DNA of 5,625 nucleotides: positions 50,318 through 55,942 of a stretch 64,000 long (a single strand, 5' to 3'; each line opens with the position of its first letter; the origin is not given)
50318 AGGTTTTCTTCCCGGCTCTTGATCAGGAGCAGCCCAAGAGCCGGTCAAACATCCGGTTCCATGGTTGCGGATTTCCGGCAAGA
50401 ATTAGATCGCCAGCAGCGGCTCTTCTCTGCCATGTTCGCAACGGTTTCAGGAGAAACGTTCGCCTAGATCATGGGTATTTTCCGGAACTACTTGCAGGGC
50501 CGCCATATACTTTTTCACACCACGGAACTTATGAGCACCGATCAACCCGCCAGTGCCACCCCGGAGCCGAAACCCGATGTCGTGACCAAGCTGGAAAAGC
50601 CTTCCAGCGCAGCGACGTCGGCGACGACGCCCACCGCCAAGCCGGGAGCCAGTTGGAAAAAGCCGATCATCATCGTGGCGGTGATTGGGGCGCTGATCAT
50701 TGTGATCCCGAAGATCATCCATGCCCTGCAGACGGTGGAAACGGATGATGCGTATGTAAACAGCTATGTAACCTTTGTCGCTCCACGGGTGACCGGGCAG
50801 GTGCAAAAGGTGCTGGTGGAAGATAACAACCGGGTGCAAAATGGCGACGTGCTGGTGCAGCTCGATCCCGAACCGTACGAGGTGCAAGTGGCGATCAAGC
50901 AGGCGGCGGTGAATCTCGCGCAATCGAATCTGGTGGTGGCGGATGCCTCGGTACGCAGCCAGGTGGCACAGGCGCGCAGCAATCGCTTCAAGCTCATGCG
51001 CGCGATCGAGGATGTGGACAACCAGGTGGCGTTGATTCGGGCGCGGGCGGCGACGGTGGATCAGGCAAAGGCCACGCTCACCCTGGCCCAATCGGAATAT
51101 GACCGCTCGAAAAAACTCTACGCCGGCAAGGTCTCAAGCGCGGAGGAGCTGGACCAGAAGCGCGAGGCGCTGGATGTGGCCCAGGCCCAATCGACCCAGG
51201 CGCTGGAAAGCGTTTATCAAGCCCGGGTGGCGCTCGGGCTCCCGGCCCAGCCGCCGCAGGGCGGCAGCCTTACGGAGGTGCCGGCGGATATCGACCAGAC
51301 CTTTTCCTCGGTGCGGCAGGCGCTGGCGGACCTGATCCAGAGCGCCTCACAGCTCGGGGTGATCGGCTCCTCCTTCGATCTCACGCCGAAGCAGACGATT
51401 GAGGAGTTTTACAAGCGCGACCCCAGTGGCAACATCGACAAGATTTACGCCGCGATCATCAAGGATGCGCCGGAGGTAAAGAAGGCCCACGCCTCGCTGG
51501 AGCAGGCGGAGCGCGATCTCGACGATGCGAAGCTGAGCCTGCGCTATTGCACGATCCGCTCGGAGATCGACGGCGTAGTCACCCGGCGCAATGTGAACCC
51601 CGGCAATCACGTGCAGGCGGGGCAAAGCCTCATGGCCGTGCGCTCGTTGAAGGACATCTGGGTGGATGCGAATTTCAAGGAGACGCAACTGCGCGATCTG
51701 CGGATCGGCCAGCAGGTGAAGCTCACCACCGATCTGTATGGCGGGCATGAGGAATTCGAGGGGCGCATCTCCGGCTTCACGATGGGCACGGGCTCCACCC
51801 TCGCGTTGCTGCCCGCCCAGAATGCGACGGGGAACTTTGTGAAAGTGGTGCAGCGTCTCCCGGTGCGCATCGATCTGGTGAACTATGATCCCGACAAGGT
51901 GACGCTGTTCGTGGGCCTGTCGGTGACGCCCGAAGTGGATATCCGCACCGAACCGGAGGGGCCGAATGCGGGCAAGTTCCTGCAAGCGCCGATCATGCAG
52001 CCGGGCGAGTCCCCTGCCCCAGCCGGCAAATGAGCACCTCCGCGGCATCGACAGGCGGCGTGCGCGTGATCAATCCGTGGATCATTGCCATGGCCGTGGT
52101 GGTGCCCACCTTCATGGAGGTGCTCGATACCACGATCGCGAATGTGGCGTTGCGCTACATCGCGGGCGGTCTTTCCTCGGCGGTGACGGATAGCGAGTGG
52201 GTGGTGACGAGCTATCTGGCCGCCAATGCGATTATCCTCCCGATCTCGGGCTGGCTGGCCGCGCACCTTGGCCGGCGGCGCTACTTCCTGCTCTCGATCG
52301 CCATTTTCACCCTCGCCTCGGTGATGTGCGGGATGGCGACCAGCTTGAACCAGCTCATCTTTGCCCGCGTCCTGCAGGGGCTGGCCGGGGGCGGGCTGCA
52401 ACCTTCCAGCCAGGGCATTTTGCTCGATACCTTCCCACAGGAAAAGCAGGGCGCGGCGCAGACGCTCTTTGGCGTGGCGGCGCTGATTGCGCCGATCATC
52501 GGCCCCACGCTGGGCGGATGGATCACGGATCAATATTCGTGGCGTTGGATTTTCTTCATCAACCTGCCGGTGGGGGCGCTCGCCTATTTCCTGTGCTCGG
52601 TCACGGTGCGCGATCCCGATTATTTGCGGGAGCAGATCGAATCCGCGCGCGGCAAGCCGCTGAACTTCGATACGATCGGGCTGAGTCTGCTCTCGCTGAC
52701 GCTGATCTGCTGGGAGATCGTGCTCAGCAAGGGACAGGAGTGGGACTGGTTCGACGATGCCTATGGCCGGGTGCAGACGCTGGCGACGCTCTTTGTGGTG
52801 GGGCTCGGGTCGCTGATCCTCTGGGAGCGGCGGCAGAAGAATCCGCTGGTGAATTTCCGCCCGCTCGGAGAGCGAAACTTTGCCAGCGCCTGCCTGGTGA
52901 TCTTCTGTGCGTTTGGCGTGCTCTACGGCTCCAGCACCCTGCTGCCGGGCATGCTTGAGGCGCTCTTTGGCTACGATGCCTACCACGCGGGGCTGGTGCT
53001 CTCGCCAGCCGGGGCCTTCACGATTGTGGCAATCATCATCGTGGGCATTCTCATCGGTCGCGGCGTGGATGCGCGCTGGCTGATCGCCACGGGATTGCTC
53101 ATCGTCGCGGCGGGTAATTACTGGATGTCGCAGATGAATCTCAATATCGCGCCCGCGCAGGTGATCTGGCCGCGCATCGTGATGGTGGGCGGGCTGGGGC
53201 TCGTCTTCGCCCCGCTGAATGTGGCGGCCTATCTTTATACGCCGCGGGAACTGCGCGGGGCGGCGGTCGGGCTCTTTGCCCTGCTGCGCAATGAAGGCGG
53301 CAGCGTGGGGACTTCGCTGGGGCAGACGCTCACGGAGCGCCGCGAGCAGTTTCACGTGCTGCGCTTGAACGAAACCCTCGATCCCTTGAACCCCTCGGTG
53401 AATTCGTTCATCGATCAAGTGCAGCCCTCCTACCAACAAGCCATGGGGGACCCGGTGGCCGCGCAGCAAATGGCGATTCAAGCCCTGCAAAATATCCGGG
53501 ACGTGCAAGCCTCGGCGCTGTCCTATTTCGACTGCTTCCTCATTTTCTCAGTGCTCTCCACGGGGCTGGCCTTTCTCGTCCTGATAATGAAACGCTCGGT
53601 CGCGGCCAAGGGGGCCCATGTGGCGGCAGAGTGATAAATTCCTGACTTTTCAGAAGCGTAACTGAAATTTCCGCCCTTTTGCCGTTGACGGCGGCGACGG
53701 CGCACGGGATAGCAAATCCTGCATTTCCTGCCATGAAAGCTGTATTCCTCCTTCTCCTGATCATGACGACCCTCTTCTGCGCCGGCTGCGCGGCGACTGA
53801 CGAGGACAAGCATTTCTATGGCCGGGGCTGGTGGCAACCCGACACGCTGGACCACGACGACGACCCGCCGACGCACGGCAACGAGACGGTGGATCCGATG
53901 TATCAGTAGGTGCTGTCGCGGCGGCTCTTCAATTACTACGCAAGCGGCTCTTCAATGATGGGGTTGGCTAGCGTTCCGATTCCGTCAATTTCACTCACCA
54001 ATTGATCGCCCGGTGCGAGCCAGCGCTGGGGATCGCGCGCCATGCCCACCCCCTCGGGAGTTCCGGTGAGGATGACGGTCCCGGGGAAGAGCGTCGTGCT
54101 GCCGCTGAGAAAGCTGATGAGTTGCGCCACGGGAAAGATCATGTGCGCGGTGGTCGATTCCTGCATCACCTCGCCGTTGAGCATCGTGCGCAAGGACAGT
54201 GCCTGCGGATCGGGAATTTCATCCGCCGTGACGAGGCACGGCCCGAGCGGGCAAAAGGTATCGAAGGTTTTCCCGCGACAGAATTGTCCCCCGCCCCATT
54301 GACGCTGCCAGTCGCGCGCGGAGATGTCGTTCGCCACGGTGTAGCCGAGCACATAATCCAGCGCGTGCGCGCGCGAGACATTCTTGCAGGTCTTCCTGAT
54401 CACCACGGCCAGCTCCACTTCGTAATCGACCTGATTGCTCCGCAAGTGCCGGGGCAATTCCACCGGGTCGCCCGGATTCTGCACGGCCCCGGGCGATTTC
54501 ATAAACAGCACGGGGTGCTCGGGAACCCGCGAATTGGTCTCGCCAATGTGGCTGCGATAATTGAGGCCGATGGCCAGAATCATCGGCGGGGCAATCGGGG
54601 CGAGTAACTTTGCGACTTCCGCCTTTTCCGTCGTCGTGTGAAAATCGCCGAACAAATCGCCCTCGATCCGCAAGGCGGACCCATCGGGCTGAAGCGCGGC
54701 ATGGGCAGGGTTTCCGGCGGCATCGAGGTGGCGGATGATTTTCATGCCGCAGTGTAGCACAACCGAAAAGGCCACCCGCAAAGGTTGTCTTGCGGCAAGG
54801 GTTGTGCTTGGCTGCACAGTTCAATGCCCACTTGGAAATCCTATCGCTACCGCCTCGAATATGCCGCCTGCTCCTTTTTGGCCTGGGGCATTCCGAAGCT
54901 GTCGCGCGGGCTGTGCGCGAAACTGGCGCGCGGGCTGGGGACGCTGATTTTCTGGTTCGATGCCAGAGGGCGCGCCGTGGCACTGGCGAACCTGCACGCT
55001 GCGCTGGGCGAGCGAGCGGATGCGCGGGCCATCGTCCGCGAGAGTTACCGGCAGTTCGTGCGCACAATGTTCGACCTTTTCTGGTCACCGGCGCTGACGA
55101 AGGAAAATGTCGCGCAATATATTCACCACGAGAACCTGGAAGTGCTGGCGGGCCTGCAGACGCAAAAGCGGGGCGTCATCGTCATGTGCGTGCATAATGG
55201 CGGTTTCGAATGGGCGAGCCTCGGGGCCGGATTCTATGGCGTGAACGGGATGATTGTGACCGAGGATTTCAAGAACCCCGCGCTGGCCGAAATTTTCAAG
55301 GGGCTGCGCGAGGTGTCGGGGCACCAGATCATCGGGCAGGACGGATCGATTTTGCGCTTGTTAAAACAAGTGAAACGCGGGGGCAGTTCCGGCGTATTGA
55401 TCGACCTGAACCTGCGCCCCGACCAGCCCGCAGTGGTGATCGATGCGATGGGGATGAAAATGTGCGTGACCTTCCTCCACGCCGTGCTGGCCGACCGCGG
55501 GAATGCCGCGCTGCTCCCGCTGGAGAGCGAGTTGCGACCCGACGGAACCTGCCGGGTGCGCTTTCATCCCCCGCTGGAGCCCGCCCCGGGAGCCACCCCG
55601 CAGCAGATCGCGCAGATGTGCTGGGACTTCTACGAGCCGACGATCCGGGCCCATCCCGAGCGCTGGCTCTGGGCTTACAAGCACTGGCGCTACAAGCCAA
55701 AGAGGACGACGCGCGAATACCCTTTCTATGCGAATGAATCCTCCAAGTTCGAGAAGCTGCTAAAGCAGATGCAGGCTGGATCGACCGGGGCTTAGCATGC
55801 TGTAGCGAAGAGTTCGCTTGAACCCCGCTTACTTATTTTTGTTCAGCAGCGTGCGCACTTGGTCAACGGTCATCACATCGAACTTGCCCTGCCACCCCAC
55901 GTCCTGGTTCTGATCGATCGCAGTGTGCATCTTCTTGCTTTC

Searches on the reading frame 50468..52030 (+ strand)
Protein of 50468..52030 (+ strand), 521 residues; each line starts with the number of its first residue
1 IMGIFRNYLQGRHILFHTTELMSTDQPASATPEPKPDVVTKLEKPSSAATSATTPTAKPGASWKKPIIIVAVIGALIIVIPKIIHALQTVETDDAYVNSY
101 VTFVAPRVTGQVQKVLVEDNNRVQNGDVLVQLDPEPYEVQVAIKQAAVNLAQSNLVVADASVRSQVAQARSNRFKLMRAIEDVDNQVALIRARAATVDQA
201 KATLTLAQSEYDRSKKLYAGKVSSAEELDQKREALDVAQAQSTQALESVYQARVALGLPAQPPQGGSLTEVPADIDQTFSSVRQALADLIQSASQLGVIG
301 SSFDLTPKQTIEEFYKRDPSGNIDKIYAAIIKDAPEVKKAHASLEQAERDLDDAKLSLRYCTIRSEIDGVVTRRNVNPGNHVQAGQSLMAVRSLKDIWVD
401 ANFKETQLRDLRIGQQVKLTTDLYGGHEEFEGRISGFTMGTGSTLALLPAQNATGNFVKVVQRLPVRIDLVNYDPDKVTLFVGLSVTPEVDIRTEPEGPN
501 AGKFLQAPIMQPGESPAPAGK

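Call 90: search_protein_families(library=pfam, proteins=[window:50468-52030:+], max_evalue=0.001)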
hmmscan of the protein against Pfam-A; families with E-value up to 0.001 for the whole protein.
window:50468-52030:+ (521 aa): 5 families
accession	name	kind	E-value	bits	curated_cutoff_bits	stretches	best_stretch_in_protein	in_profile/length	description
PF16576.10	HlyD_D23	-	7.1e-19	68.4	30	1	352-435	100-182/214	Barrel-sandwich domain of CusB or HlyD membrane-fusion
PF13437.12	HlyD_3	-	5.7e-16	59.6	22.2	1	362-437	1-76/106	HlyD family secretion protein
PF00529.27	CusB_dom_1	-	5.6e-12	46.2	26.5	1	246-487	12-84/89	Cation efflux system protein CusB domain 1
PF13533.13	Biotin_lipoyl_2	-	2.5e-08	34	29.8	1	103-133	2-32/32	Biotin-lipoyl like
PF00364.28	Biotin_lipoyl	-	1.1e-05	25.6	22.1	0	107-132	48-73/73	Biotin-requiring enzyme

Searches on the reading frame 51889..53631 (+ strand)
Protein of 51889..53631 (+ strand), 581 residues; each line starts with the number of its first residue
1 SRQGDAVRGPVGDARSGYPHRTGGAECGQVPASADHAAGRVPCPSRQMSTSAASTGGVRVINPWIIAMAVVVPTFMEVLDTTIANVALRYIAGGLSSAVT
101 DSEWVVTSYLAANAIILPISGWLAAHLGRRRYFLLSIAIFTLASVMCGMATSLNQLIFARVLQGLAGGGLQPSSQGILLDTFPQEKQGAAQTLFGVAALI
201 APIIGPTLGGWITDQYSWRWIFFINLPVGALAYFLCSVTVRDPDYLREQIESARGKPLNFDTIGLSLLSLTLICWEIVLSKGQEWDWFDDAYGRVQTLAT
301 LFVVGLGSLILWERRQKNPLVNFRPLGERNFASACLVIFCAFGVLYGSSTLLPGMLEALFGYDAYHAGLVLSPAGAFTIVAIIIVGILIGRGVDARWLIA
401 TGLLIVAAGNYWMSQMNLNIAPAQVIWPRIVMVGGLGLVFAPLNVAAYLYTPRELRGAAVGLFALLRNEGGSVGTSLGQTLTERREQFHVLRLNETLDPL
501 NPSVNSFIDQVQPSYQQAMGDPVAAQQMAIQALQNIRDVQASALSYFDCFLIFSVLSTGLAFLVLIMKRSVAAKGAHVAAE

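Call 90: search_protein_families(library=pfam, proteins=[window:51889-53631:+], max_evalue=0.001)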
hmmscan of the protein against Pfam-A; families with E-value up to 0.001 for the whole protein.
window:51889-53631:+ (581 aa): 3 families
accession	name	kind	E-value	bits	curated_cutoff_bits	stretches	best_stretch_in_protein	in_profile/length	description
PF07690.21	MFS_1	-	4.6e-52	177.5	33.4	1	74-474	5-346/347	Major Facilitator Superfamily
PF00083.30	Sugar_tr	-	4.2e-09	36.2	22.3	1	79-246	14-198/452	Sugar (and other) transporter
PF06609.19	TRI12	-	2.2e-06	26.9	23.2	1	87-418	66-402/599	Fungal trichothecene efflux pump (TRI12)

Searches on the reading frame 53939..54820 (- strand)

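Call 90: search_protein_families(library=pfam, proteins=[window:53939-54820:-], max_evalue=0.001)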
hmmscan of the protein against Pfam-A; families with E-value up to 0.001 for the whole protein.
window:53939-54820:- (294 aa): 2 families
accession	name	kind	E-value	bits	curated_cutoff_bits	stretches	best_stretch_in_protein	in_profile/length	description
PF01557.24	FAA_hydrolase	-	4.6e-73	245.9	23.9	1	81-288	2-213/214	Fumarylacetoacetate (FAA) hydrolase C-terminal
PF10370.14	Rv2993c-like_N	-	0.00028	22.2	21.3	1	26-75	1-50/50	Rv2993c-like, N-terminal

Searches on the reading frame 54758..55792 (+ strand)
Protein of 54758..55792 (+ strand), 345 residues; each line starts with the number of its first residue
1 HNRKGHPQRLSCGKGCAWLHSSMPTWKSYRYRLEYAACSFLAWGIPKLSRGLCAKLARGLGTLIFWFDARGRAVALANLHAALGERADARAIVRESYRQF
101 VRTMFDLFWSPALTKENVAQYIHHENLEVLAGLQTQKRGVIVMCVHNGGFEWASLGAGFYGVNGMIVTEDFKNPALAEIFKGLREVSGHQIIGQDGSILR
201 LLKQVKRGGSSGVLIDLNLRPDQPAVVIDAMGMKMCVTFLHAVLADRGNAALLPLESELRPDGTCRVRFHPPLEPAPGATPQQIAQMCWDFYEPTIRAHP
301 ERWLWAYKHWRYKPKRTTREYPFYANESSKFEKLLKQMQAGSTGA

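Call 90: search_protein_families(library=pfam, proteins=[window:54758-55792:+], max_evalue=0.001)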
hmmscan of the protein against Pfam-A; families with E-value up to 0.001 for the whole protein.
window:54758-55792:+ (345 aa): 1 family
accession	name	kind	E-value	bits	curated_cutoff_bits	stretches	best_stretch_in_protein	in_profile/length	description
PF03279.18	Lip_A_acyltrans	-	3.2e-34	118.9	22.3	1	39-311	20-294/295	Bacterial lipid A biosynthesis acyltransferase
